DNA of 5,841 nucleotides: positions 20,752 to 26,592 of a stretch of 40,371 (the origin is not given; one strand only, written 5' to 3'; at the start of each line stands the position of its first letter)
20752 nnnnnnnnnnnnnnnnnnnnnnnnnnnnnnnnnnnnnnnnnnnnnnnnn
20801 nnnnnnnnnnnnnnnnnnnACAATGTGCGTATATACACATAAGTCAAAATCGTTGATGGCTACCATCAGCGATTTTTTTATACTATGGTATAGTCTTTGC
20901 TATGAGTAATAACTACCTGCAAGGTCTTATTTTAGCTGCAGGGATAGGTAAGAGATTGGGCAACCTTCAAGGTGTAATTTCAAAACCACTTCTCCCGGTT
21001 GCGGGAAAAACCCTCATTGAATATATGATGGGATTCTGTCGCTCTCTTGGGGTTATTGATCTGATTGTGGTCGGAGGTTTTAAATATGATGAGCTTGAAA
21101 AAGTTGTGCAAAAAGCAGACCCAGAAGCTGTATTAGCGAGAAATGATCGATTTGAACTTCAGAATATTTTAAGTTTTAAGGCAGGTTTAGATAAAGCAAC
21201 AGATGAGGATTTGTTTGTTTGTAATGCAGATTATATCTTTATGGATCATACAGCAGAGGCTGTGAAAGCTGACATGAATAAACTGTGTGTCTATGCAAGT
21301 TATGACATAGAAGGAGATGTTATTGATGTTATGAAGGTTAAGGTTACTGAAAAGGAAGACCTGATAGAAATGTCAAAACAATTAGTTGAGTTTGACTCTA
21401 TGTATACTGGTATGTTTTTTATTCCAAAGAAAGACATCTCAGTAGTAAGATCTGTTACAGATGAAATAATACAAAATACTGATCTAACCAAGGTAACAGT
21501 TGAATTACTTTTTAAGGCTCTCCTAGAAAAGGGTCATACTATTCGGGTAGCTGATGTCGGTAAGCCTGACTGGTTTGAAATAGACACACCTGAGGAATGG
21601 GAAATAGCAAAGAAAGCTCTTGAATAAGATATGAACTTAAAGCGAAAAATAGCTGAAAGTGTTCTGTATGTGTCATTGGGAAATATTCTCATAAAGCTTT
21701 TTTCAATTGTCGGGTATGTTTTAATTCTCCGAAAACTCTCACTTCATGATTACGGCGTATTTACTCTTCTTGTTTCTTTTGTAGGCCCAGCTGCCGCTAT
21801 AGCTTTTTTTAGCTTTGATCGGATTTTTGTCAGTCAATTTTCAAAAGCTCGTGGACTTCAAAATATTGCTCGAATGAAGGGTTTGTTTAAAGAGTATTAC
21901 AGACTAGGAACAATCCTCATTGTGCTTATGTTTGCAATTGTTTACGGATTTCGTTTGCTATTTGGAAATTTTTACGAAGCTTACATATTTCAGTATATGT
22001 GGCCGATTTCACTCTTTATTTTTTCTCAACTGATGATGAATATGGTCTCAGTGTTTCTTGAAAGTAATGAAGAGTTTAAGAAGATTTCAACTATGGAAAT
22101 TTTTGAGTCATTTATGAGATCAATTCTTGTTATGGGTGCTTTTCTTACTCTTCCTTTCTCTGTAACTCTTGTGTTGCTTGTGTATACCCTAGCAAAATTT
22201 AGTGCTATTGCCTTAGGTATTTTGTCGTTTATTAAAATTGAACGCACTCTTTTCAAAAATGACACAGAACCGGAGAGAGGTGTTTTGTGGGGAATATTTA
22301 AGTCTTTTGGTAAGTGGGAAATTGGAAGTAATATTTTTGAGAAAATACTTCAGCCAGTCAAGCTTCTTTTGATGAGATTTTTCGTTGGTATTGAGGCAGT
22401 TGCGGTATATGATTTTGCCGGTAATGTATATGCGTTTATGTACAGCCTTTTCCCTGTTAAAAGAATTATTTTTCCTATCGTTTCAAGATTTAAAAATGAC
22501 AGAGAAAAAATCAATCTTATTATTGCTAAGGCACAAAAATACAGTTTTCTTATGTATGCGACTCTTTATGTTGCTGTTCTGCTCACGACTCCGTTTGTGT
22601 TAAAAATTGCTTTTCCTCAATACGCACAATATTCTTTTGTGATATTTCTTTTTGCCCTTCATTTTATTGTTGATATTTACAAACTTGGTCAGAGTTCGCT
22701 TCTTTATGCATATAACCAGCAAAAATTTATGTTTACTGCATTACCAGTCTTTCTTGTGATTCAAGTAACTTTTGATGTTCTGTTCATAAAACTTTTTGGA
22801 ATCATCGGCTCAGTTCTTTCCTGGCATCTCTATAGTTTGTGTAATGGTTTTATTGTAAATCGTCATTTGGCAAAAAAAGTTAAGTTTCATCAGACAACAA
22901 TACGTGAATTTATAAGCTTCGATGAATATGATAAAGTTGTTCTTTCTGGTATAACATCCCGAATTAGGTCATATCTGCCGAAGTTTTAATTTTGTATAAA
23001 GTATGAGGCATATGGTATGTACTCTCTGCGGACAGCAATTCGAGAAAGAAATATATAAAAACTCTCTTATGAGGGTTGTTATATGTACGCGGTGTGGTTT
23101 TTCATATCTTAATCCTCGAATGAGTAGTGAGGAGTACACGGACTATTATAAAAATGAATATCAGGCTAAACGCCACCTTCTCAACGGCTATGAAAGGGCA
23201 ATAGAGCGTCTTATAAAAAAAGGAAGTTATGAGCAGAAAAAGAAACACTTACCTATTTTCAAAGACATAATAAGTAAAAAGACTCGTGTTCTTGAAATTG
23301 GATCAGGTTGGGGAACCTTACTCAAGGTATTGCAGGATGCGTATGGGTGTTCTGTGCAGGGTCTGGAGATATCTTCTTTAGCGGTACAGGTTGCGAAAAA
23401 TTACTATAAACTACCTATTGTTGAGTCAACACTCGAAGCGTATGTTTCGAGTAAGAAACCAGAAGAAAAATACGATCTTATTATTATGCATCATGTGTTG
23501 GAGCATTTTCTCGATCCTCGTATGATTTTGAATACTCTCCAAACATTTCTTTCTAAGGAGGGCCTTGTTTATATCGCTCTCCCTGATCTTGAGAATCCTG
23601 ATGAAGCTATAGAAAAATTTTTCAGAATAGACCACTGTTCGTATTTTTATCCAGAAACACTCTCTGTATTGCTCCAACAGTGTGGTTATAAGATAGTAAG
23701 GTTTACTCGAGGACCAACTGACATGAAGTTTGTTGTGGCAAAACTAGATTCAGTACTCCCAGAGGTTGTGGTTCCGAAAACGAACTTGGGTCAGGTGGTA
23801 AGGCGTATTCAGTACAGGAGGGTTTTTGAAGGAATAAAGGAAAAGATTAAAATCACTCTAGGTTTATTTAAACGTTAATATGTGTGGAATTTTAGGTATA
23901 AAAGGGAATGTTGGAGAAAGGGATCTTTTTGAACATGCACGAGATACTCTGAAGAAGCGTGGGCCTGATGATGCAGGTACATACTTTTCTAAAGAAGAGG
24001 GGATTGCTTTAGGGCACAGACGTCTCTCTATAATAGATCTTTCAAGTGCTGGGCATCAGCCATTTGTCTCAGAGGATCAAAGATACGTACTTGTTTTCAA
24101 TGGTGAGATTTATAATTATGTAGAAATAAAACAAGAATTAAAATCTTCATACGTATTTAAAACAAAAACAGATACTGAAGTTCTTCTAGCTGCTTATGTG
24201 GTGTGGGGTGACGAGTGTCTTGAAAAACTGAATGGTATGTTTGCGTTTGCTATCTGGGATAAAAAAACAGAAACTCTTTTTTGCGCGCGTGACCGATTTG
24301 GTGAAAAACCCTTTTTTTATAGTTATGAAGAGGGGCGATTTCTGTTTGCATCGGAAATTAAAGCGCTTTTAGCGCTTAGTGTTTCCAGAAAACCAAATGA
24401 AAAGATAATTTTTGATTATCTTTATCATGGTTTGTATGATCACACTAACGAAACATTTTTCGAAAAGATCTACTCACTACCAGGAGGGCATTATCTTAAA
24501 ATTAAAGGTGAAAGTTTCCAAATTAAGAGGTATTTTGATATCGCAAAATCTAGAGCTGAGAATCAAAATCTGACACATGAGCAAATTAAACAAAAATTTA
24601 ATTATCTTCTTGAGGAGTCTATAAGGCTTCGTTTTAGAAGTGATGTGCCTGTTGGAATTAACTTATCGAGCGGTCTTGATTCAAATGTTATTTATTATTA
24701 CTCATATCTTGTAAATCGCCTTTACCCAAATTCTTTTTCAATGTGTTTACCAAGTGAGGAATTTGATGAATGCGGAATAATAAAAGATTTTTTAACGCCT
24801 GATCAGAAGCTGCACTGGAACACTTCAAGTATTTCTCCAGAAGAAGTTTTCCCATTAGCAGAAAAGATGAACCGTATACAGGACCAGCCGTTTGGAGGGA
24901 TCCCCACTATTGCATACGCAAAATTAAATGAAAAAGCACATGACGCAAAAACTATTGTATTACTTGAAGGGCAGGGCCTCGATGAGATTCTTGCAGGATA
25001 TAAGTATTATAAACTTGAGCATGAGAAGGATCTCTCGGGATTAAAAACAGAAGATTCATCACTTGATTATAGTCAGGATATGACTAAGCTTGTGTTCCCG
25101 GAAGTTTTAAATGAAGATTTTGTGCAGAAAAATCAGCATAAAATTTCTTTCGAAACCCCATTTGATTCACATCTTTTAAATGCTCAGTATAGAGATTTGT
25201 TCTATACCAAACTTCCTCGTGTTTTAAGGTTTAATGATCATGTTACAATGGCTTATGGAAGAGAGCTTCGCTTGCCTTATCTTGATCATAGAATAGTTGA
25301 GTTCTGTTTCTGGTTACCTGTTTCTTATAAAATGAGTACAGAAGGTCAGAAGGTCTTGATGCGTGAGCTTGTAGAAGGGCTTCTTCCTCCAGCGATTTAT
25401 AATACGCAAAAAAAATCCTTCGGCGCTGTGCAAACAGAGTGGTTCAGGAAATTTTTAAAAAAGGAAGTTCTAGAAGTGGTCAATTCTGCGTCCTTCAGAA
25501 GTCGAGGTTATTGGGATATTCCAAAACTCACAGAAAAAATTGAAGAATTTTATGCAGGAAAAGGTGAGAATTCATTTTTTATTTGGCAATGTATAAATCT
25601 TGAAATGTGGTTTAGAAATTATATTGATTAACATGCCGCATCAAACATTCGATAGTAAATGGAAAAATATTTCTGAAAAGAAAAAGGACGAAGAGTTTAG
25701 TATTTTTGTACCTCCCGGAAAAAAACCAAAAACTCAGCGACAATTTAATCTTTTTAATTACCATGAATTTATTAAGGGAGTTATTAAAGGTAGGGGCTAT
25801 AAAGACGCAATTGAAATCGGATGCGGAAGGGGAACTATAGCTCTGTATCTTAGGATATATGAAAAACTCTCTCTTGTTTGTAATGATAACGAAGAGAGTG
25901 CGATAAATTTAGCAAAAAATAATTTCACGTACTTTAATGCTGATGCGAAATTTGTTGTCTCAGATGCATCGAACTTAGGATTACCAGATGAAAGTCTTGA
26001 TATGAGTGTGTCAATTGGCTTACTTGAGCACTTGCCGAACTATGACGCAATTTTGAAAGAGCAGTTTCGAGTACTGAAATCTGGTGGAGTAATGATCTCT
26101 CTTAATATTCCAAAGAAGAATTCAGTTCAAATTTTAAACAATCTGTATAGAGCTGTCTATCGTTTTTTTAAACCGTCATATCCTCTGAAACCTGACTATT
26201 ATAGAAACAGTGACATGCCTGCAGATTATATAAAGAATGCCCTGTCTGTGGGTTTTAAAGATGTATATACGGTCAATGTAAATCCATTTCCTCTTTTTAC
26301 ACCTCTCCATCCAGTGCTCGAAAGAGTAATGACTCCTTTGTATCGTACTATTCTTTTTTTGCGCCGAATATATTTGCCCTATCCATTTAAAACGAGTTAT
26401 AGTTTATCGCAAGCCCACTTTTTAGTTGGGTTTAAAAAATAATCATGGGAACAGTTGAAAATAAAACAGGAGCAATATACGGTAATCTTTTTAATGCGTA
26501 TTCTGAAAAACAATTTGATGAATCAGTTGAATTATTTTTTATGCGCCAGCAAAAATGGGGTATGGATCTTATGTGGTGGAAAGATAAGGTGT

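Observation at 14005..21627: Candidate undescribed NDP-cyclitol / cyclitol-phosphate decoration pathway: DHQS-like cyclase fused to a nucleotidyltransferase, plus SDR, kinase, CDP-alcohol phosphotransferase, second nucleotidyltransferase and two dioxygenases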

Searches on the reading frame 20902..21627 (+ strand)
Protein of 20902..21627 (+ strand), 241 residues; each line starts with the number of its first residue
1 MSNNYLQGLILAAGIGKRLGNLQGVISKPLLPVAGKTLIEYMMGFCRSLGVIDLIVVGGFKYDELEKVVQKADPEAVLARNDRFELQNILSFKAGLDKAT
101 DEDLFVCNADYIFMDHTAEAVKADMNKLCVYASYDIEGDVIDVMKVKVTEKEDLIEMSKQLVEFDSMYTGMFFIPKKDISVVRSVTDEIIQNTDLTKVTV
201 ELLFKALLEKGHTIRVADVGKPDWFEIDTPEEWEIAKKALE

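Call 5: search_protein_families(library=pfam, proteins=[window:20902-21627:+], max_evalue=0.01)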
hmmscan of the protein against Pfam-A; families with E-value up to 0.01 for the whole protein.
window:20902-21627:+ (241 aa): 3 families
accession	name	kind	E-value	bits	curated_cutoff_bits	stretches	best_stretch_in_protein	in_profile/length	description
PF12804.13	NTP_transf_3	-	1.8e-13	51.4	27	1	8-117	1-102/160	MobA-like NTP transferase domain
PF00483.29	NTP_transferase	-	2.3e-08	34.3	21.2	1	8-124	2-124/245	Nucleotidyl transferase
PF20202.4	DUF6564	-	0.00075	19.7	25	1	36-101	15-83/230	Domain of unknown function (DUF6564)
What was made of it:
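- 20902..21627 (+): Second IPCT/LicC-like nucleotidyltransferase (NT2). In relatives it directly follows the kinase gene. NTP_transf_3 51 bits (call 5).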

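Call 15: search_protein_families(library=ncbifam, proteins=[window:20902-21627:+], max_evalue=0.01)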
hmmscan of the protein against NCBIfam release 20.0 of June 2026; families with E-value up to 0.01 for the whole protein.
window:20902-21627:+ (241 aa): 37 families (the best 25 are shown)
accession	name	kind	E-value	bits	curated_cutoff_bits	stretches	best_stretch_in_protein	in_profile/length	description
NF041135.1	IPPtranDIPPsyn_Thcocales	equivalog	3.3e-19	69.2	580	1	7-240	2-217/419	bifunctional L-myo-inositol-1-phosphate cytidylyltransferase/CDP-L-myo-inositol myo-inositolphosphotransferase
TIGR03992.1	Arch_glmU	subfamily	7.6e-14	51.4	292.1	1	7-224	2-218/393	bifunctional sugar-1-phosphate nucleotidylyltransferase/acetyltransferase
NF045665.1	NTPtran_DVU1551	equivalog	7.7e-12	44.9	315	1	7-111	2-101/359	DVU_1551 family NTP transferase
NF045697.1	MurNAcPUrMurU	equivalog_domain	6.3e-09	35.6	370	1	9-123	1-117/229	N-acetylmuramate alpha-1-phosphate uridylyltransferase MurU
NF045761.1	NAMPUrTaseMurU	equivalog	3.3e-08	33.7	250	1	7-70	2-65/226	N-acetylmuramate alpha-1-phosphate uridylyltransferase MurU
TIGR03310.1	matur_MocA_YgfJ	equivalog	1.8e-07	31.3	186.45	1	8-113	2-102/188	molybdenum cofactor cytidylyltransferase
TIGR01173.1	glmU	equivalog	2.8e-07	29.8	366.85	1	9-117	4-108/452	bifunctional UDP-N-acetylglucosamine diphosphorylase/glucosamine-1-phosphate N-acetyltransferase GlmU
NF049965.1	GlMnHpPGnyltfHddC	equivalog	4.9e-07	29.6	300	1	7-180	2-172/221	D-glycero-D-manno-heptose 1-phosphate guanosyltransferase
NF041313.1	UDPGP_AglF_Halo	equivalog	1.5e-06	27.8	400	1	7-123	2-118/234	UTP--glucose-1-phosphate uridylyltransferase AglF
NF045782.1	NicBOxredNboR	equivalog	2.4e-06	27.3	260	1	6-104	9-101/206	nicotine blue oxidoreductase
NF010933.0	PRK14353.1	equivalog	2.5e-06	26.4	505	1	6-115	6-113/453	bifunctional UDP-N-acetylglucosamine diphosphorylase/glucosamine-1-phosphate N-acetyltransferase GlmU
NF041173.1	Sug_nt_acttase_Thmprot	equivalog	6.8e-06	25.3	600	1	7-123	2-119/405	bifunctional sugar-1-phosphate nucleotidylyltransferase/acetyltransferase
NF010938.0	PRK14358.1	equivalog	1.1e-05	24.2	500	1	6-107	8-105/481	bifunctional N-acetylglucosamine-1-phosphate uridyltransferase/glucosamine-1-phosphate acetyltransferase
TIGR01208.1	rmlA_long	equivalog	1.3e-05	24.2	320.25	1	8-72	2-67/353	glucose-1-phosphate thymidylyltransferase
TIGR02091.1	glgC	equivalog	3.1e-05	23.2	424.9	1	8-72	3-68/364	glucose-1-phosphate adenylyltransferase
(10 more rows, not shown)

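Call 41: search_solved_structures(query=window:20902-21627:+, max_evalue=0.01, show_alignments=1)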
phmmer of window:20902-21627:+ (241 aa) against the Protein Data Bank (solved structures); distinct sequences matched with E-value up to 0.01: 30.
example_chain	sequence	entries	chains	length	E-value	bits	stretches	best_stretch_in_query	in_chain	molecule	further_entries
4jd0_A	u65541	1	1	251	1.3e-13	54.5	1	7-232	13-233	Nucleotidyl transferase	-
1jyk_A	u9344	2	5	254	6.8e-07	32.5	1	6-113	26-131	CTP:phosphocholine Cytidylyltransferase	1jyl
2xme_A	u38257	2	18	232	3.9e-06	30.1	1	6-177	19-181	CTP-INOSITOL-1-PHOSPHATE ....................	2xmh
4ho0_A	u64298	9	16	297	5.9e-06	29.5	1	7-202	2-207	Glucose-1-phosphate thymidylyltransferase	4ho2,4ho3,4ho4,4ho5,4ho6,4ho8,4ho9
4mnd_A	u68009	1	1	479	2e-05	27.7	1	6-177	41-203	CTP L-myo-inositol-1-phosphate cytidylyltransferase/CDP-L-myo-inositol myo-inositolphospho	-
5z09_A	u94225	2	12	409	9.7e-05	25.5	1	7-84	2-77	Dual sugar-1-phosphate nucleotidylyltransferase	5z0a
4y7t_A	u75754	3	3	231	0.00016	24.8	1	7-59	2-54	Nucleotidyl transferase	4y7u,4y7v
2ggo_A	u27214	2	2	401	0.00017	24.7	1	7-69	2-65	401aa long hypothetical glucose-1-phosphate thymidylyltransferase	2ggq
6jq8_A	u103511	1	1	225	0.00019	24.6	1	9-74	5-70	Putative 6-deoxy-D-mannoheptose pathway protein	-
5xhw_A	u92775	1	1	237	0.00033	23.8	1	9-72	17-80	Putative 6-deoxy-D-mannoheptose pathway protein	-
6pd1_A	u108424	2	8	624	0.00043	23.4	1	7-238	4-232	Nucleotidyl transferase/aminotransferase, class V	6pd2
6plj_A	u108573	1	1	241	0.00059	22.9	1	4-109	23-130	nucleotidyl transferase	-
9y3p_I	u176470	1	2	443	0.00059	22.9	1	7-58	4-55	Translation initiation factor eIF2B subunit gamma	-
6caj_J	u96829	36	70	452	0.0006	22.9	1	7-58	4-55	Translation initiation factor eIF-2B subunit gamma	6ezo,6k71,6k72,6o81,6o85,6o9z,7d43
6mnu_A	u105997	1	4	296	0.00072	22.6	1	6-67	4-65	UTP--glucose-1-phosphate uridylyltransferase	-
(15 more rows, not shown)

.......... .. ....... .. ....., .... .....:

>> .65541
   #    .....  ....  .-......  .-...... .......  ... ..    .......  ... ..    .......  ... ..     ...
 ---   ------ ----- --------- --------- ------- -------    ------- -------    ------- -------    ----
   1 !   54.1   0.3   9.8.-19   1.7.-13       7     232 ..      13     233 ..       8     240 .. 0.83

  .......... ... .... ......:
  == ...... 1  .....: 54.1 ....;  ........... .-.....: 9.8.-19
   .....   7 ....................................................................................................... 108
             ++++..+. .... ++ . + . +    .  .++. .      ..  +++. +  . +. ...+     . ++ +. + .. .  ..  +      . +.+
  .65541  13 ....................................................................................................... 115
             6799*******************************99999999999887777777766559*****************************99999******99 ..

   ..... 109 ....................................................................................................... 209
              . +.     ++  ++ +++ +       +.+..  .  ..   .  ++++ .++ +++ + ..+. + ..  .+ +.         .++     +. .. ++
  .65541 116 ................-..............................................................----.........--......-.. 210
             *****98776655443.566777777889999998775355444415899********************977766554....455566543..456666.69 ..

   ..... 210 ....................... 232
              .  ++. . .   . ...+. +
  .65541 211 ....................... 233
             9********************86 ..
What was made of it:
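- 20902..21627 (+): Best PDB matches: 4jd0 (1.3e-13), LicC 1jyk, IPCT 2xme (call 41).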

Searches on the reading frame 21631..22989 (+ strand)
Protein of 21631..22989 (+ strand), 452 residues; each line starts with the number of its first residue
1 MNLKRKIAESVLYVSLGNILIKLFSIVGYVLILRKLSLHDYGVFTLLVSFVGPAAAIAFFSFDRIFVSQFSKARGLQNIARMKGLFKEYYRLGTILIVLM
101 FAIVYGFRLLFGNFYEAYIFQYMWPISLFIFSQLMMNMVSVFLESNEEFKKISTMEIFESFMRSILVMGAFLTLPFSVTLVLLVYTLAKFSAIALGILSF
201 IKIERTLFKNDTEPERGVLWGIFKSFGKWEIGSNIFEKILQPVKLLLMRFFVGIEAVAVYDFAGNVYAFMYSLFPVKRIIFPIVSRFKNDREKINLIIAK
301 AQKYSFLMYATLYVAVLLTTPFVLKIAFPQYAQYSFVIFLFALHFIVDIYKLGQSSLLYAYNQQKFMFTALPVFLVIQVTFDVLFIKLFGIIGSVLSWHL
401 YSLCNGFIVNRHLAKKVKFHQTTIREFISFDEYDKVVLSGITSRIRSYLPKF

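Call 5: search_protein_families(library=pfam, proteins=[window:21631-22989:+], max_evalue=0.01)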
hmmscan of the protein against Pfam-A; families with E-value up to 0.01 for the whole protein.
window:21631-22989:+ (452 aa): 1 family
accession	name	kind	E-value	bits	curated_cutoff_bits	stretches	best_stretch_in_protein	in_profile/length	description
PF01943.22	Polysacc_synt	-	4.8e-09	36.5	28.2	1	8-287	2-273/274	Polysaccharide biosynthesis protein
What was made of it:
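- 21631..22989 (+): Wzx-type flippase. Context gene. Polysacc_synt 36.5 bits (call 5).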

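Call 15: search_protein_families(library=ncbifam, proteins=[window:21631-22989:+], max_evalue=0.01)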
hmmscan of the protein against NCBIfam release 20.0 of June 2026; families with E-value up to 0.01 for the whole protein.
window:21631-22989:+ (452 aa): 1 family
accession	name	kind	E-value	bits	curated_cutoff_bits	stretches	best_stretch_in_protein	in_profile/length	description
NF007773.0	PRK10459.1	equivalog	2.3e-09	36.7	273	1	1-417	1-406/492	MOP flippase family protein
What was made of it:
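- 21631..22989 (+): MOP flippase (call 15).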

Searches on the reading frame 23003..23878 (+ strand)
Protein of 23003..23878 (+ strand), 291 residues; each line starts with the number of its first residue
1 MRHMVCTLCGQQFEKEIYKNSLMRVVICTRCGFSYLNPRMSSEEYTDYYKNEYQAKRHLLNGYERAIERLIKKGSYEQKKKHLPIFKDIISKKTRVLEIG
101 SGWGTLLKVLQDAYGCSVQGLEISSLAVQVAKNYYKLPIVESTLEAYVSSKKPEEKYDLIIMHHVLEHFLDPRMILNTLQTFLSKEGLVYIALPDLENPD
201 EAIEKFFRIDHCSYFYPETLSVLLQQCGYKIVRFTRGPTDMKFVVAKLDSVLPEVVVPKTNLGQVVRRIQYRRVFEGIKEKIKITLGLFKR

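Call 44: search_protein_families(library=pfam, proteins=[window:23003-23878:+], max_evalue=0.001)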
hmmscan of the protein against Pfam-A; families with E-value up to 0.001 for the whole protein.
window:23003-23878:+ (291 aa): 9 families
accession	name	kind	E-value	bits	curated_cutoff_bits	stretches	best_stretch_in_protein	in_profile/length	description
PF13489.12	Methyltransf_23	-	4.1e-21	75.8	27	1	82-232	24-162/164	Methyltransferase domain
PF08242.18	Methyltransf_12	-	1.6e-11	45.2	30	1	97-188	1-97/98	Methyltransferase domain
PF13847.12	Methyltransf_31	-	4.1e-11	43.2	27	1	90-199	1-119/145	Methyltransferase domain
PF08241.18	Methyltransf_11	-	8.4e-11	42.8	21.2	1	97-191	1-95/95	Methyltransferase domain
PF13649.12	Methyltransf_25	-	3.4e-09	37.7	27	1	96-187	1-97/97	Methyltransferase domain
PF07021.18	MetW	-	3e-07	30.7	21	1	85-179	6-98/193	Methionine biosynthesis protein MetW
PF02353.26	CMAS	-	1.4e-05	25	27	1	89-189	59-162/273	Mycolic acid cyclopropane synthetase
PF05175.20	MTS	-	0.00011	22.3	23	1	92-162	31-104/170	Methyltransferase small domain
PF05219.18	DREV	-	0.00037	20.2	26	0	77-238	76-242/265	DREV methyltransferase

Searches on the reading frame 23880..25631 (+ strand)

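Call 44: search_protein_families(library=pfam, proteins=[window:23880-25631:+], max_evalue=0.001)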
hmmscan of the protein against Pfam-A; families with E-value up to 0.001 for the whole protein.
window:23880-25631:+ (583 aa): 4 families
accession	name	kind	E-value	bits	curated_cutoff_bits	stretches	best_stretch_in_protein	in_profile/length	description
PF00733.27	Asn_synthase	-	4e-50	171.9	21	1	240-579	2-354/354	Asparagine synthase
PF13537.11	GATase_7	-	1.1e-48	164.8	25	1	46-165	1-123/123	Glutamine amidotransferase domain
PF13522.11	GATase_6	-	1.7e-47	161.1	27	1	29-159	1-130/130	Glutamine amidotransferase domain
PF12481.13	DUF3700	-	9.8e-08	32.2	27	1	56-160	65-173/228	Aluminium induced protein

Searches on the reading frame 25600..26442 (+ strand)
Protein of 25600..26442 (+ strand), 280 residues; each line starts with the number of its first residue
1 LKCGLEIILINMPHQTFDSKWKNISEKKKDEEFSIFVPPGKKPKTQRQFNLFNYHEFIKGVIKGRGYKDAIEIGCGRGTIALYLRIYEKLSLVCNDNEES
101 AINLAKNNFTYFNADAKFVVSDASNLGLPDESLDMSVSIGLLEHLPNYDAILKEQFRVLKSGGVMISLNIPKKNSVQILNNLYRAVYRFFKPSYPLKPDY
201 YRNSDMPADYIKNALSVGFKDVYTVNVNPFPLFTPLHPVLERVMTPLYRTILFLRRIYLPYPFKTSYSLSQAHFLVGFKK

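Call 44: search_protein_families(library=pfam, proteins=[window:25600-26442:+], max_evalue=0.001)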
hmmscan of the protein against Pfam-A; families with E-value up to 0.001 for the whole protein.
window:25600-26442:+ (280 aa): 8 families
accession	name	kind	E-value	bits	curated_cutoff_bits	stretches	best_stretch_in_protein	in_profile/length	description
PF08241.18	Methyltransf_11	-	1.1e-16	61.7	21.2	1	72-166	2-94/95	Methyltransferase domain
PF13649.12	Methyltransf_25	-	1.9e-15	57.8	27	1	71-163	2-97/97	Methyltransferase domain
PF13847.12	Methyltransf_31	-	2e-13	50.7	27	1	70-171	7-113/145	Methyltransferase domain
PF01209.24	Ubie_methyltran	-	3.7e-10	40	20.1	1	56-186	37-169/233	ubiE/COQ5 methyltransferase family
PF08242.18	Methyltransf_12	-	1.4e-08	35.8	30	1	71-164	1-97/98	Methyltransferase domain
PF05175.20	MTS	-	1.5e-06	28.4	23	1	68-185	33-156/170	Methyltransferase small domain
PF13489.12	Methyltransf_23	-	3.4e-06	27.3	27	1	69-166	25-115/164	Methyltransferase domain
PF05148.21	Methyltransf_8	-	0.00091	19.6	27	0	108-167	98-156/219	Hypothetical methyltransferase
